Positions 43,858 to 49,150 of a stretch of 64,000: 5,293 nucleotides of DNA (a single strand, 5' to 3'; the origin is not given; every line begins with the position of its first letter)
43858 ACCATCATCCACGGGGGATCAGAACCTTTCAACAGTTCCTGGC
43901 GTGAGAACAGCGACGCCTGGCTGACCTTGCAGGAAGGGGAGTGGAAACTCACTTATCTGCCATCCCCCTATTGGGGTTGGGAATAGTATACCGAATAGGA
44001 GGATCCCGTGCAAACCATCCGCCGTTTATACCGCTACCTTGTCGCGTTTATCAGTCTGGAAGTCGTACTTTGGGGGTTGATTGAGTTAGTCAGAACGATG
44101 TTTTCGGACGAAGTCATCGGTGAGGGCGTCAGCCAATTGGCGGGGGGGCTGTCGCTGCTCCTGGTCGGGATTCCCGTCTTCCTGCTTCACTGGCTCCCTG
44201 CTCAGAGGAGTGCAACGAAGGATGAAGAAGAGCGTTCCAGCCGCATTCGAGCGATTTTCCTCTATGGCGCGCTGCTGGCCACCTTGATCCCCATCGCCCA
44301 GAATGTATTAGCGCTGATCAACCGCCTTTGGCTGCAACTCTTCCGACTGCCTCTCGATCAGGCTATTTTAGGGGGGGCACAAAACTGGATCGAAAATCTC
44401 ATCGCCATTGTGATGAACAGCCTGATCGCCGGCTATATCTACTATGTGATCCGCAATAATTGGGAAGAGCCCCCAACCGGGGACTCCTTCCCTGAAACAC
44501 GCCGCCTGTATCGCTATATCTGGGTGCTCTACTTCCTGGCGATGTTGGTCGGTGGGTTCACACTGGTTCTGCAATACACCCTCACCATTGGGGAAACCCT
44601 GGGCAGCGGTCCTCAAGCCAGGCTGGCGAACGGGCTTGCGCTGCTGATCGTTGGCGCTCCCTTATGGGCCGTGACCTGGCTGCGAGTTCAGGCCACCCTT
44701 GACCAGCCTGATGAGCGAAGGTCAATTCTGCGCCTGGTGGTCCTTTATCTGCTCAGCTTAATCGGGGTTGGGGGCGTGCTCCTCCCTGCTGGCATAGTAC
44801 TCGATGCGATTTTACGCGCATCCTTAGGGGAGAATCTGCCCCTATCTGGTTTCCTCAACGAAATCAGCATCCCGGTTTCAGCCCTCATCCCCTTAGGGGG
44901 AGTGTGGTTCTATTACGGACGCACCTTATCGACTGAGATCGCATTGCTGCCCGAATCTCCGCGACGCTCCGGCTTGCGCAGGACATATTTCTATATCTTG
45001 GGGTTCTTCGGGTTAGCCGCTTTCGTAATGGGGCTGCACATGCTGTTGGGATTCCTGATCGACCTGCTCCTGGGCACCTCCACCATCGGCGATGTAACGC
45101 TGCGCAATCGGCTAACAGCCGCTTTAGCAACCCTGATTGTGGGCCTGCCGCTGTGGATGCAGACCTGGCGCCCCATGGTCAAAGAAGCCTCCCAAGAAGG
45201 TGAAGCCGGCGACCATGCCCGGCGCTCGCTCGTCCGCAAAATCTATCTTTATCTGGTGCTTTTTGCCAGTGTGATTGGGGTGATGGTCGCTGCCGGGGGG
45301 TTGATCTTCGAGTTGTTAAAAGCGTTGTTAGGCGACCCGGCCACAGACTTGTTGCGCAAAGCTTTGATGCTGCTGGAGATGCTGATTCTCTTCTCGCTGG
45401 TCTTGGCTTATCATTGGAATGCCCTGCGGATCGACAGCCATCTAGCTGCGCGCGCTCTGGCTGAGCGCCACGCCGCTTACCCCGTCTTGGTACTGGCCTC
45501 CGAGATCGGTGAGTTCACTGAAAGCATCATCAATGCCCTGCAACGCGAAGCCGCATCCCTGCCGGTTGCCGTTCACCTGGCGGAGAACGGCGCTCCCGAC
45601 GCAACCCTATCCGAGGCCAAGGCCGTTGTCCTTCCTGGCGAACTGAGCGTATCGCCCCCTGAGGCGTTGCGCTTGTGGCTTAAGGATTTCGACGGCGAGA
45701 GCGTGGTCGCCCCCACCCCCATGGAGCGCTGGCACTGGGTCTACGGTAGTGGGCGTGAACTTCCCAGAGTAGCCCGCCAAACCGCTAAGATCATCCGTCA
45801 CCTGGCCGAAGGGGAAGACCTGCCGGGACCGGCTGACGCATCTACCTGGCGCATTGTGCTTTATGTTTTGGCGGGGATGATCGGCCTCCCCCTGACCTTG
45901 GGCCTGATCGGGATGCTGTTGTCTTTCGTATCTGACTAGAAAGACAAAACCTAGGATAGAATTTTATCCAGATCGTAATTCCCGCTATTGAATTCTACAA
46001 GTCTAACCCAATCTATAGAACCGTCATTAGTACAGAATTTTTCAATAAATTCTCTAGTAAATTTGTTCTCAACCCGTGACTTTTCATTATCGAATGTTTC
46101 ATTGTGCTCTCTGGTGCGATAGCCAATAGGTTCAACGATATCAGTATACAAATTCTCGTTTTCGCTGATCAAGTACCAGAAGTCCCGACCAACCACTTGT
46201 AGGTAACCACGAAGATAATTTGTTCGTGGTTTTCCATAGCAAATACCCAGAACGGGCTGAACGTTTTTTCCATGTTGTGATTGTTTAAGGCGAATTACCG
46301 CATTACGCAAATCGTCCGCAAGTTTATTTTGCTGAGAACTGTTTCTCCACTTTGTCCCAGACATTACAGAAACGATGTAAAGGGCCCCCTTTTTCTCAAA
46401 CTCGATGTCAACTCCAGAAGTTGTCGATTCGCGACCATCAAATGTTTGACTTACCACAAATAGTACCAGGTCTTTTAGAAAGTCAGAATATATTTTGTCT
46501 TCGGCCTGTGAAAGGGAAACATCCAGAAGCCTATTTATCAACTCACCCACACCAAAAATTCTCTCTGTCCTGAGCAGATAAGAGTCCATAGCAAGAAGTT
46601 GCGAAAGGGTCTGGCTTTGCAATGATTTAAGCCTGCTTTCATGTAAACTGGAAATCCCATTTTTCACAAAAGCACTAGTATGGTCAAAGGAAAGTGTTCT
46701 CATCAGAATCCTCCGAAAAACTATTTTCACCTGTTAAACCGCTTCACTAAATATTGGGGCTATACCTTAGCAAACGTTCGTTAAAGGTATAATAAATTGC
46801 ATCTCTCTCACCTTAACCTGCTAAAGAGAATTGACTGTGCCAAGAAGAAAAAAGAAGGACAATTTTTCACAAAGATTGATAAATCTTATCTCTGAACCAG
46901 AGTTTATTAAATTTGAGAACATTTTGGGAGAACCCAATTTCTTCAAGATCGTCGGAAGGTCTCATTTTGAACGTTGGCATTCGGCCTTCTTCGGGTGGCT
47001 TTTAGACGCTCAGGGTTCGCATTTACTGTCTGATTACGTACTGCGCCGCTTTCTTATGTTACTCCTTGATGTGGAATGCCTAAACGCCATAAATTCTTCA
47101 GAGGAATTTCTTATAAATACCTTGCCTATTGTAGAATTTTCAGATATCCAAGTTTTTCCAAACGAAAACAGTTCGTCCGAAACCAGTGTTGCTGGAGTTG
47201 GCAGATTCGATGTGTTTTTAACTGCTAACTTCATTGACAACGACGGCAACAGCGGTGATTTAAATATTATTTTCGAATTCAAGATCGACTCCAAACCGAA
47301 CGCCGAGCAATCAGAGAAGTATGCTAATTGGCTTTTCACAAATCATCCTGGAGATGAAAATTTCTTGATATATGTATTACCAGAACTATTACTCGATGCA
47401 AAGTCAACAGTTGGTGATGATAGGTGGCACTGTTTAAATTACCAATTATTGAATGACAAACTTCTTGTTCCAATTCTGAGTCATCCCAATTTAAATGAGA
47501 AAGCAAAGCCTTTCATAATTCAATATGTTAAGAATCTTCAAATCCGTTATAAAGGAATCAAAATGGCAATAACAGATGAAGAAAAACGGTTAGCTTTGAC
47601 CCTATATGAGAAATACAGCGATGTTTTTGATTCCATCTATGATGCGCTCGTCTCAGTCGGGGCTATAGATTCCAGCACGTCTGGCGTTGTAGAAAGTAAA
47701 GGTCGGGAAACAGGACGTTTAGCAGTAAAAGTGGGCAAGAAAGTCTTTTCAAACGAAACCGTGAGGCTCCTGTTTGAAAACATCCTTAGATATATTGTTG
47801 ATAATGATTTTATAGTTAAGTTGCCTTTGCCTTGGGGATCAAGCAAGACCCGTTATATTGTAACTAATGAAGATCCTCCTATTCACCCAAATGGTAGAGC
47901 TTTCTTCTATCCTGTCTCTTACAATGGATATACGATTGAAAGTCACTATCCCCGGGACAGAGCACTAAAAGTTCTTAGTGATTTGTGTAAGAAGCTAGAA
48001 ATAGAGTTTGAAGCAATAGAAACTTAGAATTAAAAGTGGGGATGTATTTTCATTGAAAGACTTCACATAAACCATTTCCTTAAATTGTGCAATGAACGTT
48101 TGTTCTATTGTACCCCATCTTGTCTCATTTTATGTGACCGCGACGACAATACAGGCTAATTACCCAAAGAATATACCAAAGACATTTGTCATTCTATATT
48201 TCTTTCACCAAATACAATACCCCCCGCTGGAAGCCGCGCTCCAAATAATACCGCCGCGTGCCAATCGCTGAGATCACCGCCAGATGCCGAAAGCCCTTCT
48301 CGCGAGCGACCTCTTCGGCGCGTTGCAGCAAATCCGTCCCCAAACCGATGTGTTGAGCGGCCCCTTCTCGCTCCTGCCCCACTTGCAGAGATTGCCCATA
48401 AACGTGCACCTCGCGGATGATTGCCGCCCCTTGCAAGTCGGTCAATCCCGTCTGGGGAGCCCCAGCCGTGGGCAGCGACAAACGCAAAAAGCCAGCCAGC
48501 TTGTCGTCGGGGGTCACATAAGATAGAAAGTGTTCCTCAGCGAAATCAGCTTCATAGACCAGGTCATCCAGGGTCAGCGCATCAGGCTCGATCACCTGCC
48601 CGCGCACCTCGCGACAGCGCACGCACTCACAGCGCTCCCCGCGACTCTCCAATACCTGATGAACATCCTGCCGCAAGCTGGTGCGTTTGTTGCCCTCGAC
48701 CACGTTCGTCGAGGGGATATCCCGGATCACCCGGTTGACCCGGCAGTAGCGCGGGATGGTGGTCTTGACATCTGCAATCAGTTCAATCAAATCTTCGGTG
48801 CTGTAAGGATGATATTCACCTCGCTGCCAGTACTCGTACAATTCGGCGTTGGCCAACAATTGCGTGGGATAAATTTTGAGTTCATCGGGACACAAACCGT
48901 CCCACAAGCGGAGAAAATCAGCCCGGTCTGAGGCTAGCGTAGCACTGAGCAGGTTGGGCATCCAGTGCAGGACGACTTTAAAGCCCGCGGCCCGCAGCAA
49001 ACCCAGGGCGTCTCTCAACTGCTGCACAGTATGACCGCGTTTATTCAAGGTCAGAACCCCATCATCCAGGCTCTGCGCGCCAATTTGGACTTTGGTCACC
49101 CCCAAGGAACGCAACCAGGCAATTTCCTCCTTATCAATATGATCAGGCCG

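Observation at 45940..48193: AT-rich two-gene island: head-to-head PD-(D/E)xK nuclease-like genes with no adjacent methyltransferase - candidate uncharacterised defence module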

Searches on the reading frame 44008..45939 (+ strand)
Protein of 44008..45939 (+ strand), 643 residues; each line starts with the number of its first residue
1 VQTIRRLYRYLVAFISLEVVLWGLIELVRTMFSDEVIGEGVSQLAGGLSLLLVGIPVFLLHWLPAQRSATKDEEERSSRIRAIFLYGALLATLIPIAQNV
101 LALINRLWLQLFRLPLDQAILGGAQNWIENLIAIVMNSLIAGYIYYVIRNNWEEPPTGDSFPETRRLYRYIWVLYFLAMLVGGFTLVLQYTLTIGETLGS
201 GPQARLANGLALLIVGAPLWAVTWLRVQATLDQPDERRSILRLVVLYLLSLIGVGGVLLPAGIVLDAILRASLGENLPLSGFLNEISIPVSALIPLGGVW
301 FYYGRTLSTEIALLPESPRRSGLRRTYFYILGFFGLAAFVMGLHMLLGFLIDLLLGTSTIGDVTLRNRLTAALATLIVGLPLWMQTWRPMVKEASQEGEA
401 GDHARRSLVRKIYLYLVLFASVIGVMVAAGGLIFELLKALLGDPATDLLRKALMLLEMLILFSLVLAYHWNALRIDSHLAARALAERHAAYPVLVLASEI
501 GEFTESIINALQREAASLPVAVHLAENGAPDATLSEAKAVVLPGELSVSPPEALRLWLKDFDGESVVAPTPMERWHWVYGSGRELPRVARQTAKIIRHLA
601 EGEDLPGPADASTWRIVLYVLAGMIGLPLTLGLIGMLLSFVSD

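Call 3: search_protein_families(library=pfam, proteins=[window:44008-45939:+], max_evalue=1)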
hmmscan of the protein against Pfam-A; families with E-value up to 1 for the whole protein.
window:44008-45939:+ (643 aa): 1 family
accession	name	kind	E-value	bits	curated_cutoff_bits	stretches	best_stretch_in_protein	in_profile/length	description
PF18920.5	DUF5671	-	1.1e-74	249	28.4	3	325-452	1-123/132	Domain of unknown function (DUF5671)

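Call 76: find_homologous_proteins(query=window:44008-45939:+, max_evalue=1e-30)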
Query window:44008-45939:+ (643 aa): 2148 proteins with E <= 1e-30 among 8000 candidates; the best 120 are listed.
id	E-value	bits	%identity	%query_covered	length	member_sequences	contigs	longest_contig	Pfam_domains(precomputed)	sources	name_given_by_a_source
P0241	0.0e+0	1386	100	100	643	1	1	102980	PF18920.6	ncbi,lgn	-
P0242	0.0e+0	1165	84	96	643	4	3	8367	PF18920.6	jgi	-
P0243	0.0e+0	1135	79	100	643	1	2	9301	PF18920.6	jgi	-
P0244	0.0e+0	1128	80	100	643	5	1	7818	PF18920.6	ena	-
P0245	0.0e+0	1109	78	100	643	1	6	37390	PF18920.6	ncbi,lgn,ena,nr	ncbi:MAG: hypothetical protein ISR58_07795 [Anaerolineales bacterium]|nr:hypothetical protein [Chlor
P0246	0.0e+0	1095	77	100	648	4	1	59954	PF18920.6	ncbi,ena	-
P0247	0.0e+0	1065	77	100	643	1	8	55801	PF18920.6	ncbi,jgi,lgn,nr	ncbi:MAG: hypothetical protein FJ010_03150 [Chloroflexi bacterium]|nr:hypothetical protein [Chlorofl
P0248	0.0e+0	1052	73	100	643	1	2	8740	PF18920.6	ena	-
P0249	1.8e-292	990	76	92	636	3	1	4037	PF18920.6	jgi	-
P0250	1.1e-290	984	70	100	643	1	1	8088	PF18920.6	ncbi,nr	ncbi:MAG: DUF5671 domain-containing protein [Chloroflexota bacterium]|nr:DUF5671 domain-containing p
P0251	1.8e-259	881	63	100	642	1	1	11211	PF18920.6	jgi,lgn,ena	-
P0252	2.2e-256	871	63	99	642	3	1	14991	PF18920.6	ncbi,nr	ncbi:MAG: hypothetical protein KJ638_06255 [Chloroflexi bacterium]|nr:hypothetical protein [Chlorofl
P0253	7.1e-255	866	61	100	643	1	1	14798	PF18920.6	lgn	-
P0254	3.3e-251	854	63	98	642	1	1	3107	PF18920.6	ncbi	-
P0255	8.2e-251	852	60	99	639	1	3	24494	PF18920.6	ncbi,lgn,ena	-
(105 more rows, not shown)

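Call 77: find_encoding_contigs(protein=P0245, flank=6000, max_places=2)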
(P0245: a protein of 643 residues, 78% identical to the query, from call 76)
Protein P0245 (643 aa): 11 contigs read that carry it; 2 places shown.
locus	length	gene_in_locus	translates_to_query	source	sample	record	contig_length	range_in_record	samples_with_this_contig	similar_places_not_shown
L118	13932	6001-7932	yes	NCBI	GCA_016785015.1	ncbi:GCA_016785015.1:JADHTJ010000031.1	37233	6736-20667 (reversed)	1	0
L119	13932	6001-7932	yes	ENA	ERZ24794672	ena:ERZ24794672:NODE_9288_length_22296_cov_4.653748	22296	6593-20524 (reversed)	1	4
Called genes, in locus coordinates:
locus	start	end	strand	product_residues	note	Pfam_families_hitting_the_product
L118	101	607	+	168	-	-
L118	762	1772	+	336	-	PF00483:NTP_transferase, PF25084:LbH_EIF2B (weak), PF25087:GMPPB_C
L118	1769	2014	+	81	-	PF20114:DUF6504 (faint)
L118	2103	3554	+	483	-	PF02934:GatB_N, PF02637:GatB_Yqey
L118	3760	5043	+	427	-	PF02812:ELFV_dehydrog_N, PF00208:ELFV_dehydrog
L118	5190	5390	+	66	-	-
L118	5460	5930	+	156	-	-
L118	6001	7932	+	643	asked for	PF18920:DUF5671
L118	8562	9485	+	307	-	-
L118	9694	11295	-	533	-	PF04055:Radical_SAM, PF16199:Radical_SAM_C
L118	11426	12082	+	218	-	PF13489:Methyltransf_23, PF08241:Methyltransf_11, PF08242:Methyltransf_12, PF13649:Methyltransf_25, PF13847:Methyltransf_31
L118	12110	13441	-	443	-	PF00072:Response_reg, PF00211:Guanylate_cyc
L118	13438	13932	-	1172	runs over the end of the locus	PF02743:dCache_1, PF00672:HAMP, PF00989:PAS, PF08448:PAS_4, PF13426:PAS_9, PF08447:PAS_3, PF00512:HisKA, PF02518:HATPase_c, +2 more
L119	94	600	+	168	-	-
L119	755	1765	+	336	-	PF00483:NTP_transferase, PF25084:LbH_EIF2B (weak), PF25087:GMPPB_C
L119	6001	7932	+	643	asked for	PF18920:DUF5671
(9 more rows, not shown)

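Call 78: find_encoding_contigs(protein=P0246, flank=6000, max_places=2)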
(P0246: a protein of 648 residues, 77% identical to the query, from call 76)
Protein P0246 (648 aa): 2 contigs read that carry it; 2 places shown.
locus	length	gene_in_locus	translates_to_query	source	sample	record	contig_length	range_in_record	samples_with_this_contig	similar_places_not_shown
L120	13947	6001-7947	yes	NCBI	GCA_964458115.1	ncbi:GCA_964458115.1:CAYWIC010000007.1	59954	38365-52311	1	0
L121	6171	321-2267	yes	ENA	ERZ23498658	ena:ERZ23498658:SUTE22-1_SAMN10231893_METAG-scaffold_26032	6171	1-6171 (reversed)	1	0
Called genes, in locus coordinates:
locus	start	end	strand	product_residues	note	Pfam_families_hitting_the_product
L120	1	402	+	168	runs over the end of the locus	-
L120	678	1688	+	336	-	PF00483:NTP_transferase, PF25084:LbH_EIF2B (weak), PF25087:GMPPB_C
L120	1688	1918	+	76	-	-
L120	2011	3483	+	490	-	PF02934:GatB_N, PF02637:GatB_Yqey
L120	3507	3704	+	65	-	-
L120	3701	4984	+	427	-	PF02812:ELFV_dehydrog_N, PF00208:ELFV_dehydrog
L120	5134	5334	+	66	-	-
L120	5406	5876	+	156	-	-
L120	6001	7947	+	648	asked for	PF18920:DUF5671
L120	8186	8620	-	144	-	PF04657:DMT_YdcZ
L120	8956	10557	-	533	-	PF04055:Radical_SAM, PF16199:Radical_SAM_C, PF00583:Acetyltransf_1 (faint)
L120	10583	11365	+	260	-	PF13489:Methyltransf_23, PF08241:Methyltransf_11, PF08242:Methyltransf_12, PF13649:Methyltransf_25, PF13847:Methyltransf_31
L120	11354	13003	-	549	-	PF13625:Helicase_C_3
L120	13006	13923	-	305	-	PF00781:DAGK_cat, PF19279:YegS_C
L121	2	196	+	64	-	?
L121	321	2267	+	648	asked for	PF18920:DUF5671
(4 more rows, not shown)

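Call 79: find_encoding_contigs(protein=P0247, flank=6000, max_places=2)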
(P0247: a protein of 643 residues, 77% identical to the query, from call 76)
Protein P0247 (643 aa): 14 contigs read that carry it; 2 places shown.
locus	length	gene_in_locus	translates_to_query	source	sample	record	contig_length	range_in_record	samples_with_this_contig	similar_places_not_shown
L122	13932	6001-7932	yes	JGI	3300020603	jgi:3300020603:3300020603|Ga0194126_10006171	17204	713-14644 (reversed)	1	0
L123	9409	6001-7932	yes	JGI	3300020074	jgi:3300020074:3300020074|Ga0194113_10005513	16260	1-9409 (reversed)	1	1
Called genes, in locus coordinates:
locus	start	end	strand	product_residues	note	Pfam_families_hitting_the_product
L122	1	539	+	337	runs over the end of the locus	PF00483:NTP_transferase, PF25084:LbH_EIF2B (weak), PF25087:GMPPB_C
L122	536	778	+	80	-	-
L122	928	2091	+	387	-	PF00155:Aminotran_1_2, PF00266:Aminotran_5 (faint), PF01041:DegT_DnrJ_EryC1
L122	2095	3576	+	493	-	PF02934:GatB_N, PF02637:GatB_Yqey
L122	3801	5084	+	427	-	PF02812:ELFV_dehydrog_N, PF00208:ELFV_dehydrog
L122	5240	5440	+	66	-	-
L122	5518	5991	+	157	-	-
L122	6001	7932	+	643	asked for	PF18920:DUF5671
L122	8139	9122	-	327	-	PF13495:Phage_int_SAM_4, PF00589:Phage_integrase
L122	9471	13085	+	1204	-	PF04480:DUF559 (weak), PF00270:DEAD, PF00271:Helicase_C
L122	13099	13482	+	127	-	-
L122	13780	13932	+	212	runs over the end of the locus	PF00702:Hydrolase, PF12710:HAD (weak), PF13419:HAD_2, PF13242:Hydrolase_like (weak)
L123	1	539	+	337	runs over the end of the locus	PF00483:NTP_transferase, PF25084:LbH_EIF2B (weak), PF25087:GMPPB_C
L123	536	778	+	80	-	-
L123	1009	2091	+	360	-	PF00155:Aminotran_1_2, PF00266:Aminotran_5 (faint), PF01041:DegT_DnrJ_EryC1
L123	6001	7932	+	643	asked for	PF18920:DUF5671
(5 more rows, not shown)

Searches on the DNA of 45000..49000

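Call 99: search_rna_families(source=window, start=45000, end=49000, threshold=gathering)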
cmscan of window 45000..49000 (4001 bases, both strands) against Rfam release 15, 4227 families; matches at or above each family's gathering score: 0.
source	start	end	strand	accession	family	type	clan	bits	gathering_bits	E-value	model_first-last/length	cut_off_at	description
